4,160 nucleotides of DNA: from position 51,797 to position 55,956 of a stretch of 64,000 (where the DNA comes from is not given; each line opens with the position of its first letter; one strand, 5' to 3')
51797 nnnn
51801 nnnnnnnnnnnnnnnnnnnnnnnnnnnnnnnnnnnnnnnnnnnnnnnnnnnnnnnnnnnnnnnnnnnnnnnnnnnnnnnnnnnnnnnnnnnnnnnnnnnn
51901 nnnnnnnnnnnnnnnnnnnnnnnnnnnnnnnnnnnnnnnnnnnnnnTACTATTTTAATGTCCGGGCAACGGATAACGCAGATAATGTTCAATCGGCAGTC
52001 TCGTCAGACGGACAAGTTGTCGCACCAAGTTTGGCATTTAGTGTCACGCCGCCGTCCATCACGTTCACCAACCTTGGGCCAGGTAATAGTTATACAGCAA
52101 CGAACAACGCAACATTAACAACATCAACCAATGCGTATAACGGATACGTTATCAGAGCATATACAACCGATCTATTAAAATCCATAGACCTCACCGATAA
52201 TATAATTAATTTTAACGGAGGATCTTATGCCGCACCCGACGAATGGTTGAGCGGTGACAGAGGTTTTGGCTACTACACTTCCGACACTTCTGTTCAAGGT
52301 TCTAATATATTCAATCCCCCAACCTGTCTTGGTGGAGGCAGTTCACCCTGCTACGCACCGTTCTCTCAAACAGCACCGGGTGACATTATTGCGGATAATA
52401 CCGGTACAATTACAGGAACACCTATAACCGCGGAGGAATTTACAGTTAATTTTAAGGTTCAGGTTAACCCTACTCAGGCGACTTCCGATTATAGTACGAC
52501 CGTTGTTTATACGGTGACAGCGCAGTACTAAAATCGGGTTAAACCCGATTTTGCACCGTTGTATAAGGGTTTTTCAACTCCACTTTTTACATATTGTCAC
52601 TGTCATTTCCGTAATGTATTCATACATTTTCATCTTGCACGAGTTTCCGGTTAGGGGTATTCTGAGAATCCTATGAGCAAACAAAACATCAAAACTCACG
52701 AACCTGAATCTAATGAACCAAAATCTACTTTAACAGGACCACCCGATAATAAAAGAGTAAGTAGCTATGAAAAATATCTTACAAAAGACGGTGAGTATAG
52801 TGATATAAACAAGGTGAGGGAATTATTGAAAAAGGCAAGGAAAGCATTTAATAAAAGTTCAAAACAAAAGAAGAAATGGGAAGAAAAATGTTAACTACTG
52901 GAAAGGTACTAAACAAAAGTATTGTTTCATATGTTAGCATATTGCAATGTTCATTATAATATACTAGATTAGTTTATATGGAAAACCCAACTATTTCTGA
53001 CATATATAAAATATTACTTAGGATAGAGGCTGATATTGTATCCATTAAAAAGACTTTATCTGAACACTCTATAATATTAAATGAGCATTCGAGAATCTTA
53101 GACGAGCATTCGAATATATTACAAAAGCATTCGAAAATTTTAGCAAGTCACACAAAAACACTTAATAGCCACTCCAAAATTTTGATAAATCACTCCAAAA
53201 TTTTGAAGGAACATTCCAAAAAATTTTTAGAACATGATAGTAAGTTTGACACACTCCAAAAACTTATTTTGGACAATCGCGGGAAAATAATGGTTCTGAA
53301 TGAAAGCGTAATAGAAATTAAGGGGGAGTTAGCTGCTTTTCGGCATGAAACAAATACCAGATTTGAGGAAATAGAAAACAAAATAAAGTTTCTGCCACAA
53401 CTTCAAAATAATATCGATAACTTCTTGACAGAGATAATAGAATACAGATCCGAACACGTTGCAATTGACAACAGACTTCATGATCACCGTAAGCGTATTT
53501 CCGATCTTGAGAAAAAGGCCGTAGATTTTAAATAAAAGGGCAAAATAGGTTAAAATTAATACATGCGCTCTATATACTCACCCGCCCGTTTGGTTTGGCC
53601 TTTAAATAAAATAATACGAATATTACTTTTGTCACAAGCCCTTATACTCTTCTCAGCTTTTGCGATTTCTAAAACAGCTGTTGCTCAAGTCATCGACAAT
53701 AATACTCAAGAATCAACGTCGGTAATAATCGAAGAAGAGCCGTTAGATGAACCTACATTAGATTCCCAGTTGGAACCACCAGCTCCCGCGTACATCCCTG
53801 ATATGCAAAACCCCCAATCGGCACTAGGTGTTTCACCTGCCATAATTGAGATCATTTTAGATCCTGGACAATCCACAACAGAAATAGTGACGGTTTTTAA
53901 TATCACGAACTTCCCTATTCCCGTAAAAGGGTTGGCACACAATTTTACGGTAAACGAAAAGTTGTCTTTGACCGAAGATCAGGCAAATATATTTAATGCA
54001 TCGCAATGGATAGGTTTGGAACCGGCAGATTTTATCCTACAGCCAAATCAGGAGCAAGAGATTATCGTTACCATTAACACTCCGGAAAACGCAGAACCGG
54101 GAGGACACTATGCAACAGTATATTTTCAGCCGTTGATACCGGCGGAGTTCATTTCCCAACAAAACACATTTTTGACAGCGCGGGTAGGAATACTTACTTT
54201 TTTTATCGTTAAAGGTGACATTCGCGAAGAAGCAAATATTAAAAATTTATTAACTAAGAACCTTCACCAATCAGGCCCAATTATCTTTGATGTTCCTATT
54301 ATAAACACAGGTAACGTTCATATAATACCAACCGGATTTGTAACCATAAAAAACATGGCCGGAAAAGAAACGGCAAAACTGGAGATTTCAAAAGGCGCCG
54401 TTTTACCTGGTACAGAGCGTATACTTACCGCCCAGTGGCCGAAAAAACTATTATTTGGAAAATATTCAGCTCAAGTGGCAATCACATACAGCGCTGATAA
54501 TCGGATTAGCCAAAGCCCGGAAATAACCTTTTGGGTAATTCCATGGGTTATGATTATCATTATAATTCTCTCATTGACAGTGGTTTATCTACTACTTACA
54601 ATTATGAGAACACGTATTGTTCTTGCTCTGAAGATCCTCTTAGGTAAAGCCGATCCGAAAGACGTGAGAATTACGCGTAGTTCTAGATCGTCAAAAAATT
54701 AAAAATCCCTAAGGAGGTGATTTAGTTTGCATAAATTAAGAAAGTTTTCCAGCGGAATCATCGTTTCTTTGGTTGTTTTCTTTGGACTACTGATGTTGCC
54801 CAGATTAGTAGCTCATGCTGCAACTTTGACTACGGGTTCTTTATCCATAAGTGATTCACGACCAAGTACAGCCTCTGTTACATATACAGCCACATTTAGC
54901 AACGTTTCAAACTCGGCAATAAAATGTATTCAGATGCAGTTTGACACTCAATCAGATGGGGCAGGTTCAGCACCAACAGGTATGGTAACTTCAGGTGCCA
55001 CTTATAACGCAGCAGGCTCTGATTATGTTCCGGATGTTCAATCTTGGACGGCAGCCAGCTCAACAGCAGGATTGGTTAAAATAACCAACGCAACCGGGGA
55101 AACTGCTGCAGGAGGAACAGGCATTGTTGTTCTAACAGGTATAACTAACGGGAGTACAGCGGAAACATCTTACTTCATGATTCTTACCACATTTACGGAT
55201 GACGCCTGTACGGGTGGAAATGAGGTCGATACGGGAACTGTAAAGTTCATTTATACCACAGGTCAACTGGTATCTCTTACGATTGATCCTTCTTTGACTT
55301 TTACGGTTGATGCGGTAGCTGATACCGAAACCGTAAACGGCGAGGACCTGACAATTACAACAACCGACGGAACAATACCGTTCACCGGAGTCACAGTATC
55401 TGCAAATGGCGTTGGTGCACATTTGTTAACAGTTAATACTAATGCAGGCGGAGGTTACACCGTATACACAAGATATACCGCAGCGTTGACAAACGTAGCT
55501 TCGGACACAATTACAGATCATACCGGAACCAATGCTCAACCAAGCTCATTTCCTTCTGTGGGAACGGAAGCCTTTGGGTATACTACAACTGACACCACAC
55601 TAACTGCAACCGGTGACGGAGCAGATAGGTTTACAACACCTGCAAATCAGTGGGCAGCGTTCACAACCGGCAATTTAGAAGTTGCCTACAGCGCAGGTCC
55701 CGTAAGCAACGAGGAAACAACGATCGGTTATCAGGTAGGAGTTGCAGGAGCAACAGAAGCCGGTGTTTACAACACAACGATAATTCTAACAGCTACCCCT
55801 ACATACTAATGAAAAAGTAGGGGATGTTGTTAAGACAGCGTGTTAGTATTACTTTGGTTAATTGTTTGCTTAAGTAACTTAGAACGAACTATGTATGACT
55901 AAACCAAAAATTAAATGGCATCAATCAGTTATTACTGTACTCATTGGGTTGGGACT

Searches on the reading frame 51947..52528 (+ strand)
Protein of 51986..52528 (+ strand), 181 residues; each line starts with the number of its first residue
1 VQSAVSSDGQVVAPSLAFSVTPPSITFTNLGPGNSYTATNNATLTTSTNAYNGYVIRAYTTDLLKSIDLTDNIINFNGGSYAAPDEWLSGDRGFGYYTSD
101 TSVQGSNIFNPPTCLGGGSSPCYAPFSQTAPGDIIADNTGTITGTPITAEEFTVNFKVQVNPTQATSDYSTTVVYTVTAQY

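Call 89: search_protein_families(library=ncbifam, proteins=[window:51986-52528:+], max_evalue=10)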
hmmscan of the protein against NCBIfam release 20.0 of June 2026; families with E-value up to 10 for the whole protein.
window:51986-52528:+ (181 aa): 1 family
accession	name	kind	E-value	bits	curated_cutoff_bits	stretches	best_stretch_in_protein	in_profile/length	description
NF058581.1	CPR_Pam_pilin_C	domain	0.00014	22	55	1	25-181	6-148/148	Pam pilus system pilin subunit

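Call 101: predict_structure(alignment_id=A3)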
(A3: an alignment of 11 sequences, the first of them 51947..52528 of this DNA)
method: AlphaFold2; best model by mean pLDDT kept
length: 194 residues; sequences in the alignment: 11
mean_pLDDT: 85.7   pTM: 0.80
mean pLDDT of the five models: 85.7, 84.6, 84.4, 84.3, 82.1
residues with pLDDT >= 90: 107; 70-90: 61; 50-70: 20; < 50: 6
segments of 3 or more residues with pLDDT < 50: none
pLDDT, mean of each block of 10 residues (from residue 1): 53 58 69 90 91 96 88 91 87 92 93 89 88 93 94 78 96 90 93 86
secondary structure, 60 per line:
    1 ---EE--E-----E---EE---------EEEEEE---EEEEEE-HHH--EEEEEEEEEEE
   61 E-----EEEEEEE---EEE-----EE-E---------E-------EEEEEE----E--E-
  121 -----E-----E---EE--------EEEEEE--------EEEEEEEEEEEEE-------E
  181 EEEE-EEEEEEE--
elements in order: E29-34 E38-43 E50-61 E67-73 E77-79 E106-111 E146-151 E160-172 E180-184 E186-192

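Call 103: fold_search(model_id=the predicted structure, library=pdb)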
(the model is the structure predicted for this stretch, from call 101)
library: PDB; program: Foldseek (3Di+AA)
matches with E <= 10: 625; with E <= 0.001: 0
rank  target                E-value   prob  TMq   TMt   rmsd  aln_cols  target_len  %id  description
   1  9ikk_A                2.9e-03  0.98  0.37  0.32  11.9       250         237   13  Cryo-EM structure of TLP-1b (released 2024-11-13)
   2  9ikj_A                8.6e-03  0.92  0.36  0.31  12.4       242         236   12  Cryo-EM structure of TLP-1a (released 2024-11-13)
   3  4y2l_D                1.1e-02  0.98  0.38  0.47   9.1       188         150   12  Structure of CFA/I pili major subunit CfaB trimer (released 2016-08-10)
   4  4y2l_F                1.6e-02  0.96  0.37  0.46   9.6       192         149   11  Structure of CFA/I pili major subunit CfaB trimer (released 2016-08-10)
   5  4y2l_A                1.8e-02  0.84  0.33  0.41  11.6       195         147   11  Structure of CFA/I pili major subunit CfaB trimer (released 2016-08-10)
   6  4hji_B                2.0e-02  0.96  0.34  0.41   5.6       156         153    9  Structure of the CooA pilin subunit from enterotoxigenic Escherichia coli (released 2012-12-19)
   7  8xfg_A                2.2e-02  0.57  0.26  0.09  13.6       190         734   10  Cryo-EM structure of integrin ITGAV, ITGB3 and CYCLO (RGDFK) complex, conformation 1 (released 2024-12-18)
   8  3f85                  2.6e-02  0.91  0.35  0.17  10.4       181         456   12  Structure of fusion complex of homo trimeric major pilin subunits CfaB of CFA/I fimbirae from ETEC E. coli (released 2009-08-11)
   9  6fqa_D                3.8e-02  0.41  0.25  0.33  10.1       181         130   10  Crystal structure of the CsuC-CsuA/B chaperone-subunit preassembly complex of the archaic chaperone-usher Csu pili of  (released 2018-09-26)
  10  4y2l_B                4.2e-02  0.84  0.36  0.44  11.7       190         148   11  Structure of CFA/I pili major subunit CfaB trimer (released 2016-08-10)
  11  7vrn_B                4.4e-02  0.69  0.31  0.18  12.0       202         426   10  Structure of infectious bursal disease virus Gt strain (released 2022-03-30)
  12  5fr0                  5.8e-02  0.60  0.31  0.13  11.3       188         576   13  The details of glycolipid glycan hydrolysis by the structural analysis of a family 123 glycoside hydrolase from Clostrid (released 2016-03-30)
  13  2df7_P                6.9e-02  0.66  0.33  0.19  11.9       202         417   11  Crystal structure of infectious bursal disease virus VP2 subviral particle (released 2006-06-27)
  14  7vrn_I                9.6e-02  0.63  0.34  0.19  11.6       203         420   10  Structure of infectious bursal disease virus Gt strain (released 2022-03-30)
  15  4hji_A                1.1e-01  0.30  0.28  0.34  14.2       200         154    6  Structure of the CooA pilin subunit from enterotoxigenic Escherichia coli (released 2012-12-19)
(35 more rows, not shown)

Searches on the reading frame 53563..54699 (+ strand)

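Call 39: search_protein_families(library=pfam, proteins=[window:53563-54699:+], max_evalue=0.01)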
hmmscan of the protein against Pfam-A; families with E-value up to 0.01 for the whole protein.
window:53563-54699:+ (379 aa): 1 family
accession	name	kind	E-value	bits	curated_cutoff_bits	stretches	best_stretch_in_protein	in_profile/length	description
PF06280.18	fn3_5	-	0.0085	17.2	27.6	0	136-179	39-86/112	Fn3-like domain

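Call 79: search_protein_families(library=ncbifam, proteins=[window:53563-54699:+], max_evalue=0.01)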
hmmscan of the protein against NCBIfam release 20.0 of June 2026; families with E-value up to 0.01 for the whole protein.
window:53563-54699:+ (379 aa): 0 families

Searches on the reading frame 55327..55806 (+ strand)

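Call 89: search_protein_families(library=ncbifam, proteins=[window:55327-55806:+], max_evalue=10)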
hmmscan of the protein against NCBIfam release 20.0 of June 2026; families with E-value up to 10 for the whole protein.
window:55327-55806:+ (160 aa): 2 families
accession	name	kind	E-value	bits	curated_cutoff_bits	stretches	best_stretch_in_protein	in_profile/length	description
NF058581.1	CPR_Pam_pilin_C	domain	1.5e-09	38.1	55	1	14-160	3-148/148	Pam pilus system pilin subunit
NF058579.1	CPR_pilus_PamT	equivalog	0.09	12.2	240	0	2-160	79-241/241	CPR-type pilus protein PamT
